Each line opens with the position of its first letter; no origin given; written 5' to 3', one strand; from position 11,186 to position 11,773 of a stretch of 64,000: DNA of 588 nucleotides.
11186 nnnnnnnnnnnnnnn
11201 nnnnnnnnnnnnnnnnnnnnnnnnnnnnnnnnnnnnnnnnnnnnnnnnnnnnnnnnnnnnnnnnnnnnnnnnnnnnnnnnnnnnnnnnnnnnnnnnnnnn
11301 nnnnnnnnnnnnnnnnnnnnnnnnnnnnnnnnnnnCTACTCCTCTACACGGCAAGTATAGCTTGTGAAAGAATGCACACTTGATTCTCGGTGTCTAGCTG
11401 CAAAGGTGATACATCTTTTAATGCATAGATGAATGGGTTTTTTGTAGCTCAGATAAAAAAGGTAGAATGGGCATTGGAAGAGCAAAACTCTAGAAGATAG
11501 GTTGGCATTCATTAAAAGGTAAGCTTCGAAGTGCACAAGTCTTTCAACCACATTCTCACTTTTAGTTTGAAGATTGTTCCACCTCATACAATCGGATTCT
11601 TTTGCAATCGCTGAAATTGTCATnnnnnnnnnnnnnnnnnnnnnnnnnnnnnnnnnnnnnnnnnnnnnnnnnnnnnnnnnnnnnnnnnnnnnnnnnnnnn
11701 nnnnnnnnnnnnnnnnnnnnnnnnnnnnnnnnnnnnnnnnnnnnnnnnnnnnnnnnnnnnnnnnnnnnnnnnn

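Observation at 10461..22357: Inverted repeat of ~2.33 kb, apparently 100% identical, bracketing a 7.6-kb HCMP gene (arms 10461-12794 and 20025-22357, spacer ~7.2 kb)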

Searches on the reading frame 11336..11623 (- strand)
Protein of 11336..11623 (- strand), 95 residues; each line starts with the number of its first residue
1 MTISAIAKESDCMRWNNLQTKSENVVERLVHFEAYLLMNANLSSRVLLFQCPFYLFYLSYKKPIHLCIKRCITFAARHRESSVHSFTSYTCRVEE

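Call 19: find_encoding_contigs(protein=window:11336-11623:-, flank=10000, max_places=10)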
Protein window:11336-11623:- (95 aa): 1 contig read that carries it; 1 place shown.
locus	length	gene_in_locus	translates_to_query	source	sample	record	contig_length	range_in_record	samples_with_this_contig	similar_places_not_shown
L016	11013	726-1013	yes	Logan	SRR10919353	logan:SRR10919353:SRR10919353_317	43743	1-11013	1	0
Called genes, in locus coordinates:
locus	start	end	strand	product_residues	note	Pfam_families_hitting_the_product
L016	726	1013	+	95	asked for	-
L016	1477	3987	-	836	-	PF12796:Ank_2, PF13637:Ank_4 (faint), PF00023:Ank (faint), PF13606:Ank_3 (faint), PF13857:Ank_5 (faint), PF12796:Ank_2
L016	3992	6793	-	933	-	PF00023:Ank (faint), PF12796:Ank_2, PF13606:Ank_3 (faint), PF13637:Ank_4 (faint), PF13857:Ank_5 (faint), PF12796:Ank_2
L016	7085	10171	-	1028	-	PF12796:Ank_2, PF13637:Ank_4 (faint), PF13857:Ank_5 (faint), PF00023:Ank (faint), PF13606:Ank_3 (faint), PF12796:Ank_2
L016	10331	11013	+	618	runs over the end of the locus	PF01302:CAP_GLY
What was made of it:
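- Tried and rejected: Look-up of a 95-aa ORF inside the arm, meant to collect arm contigs, returned only one contig (call 19).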
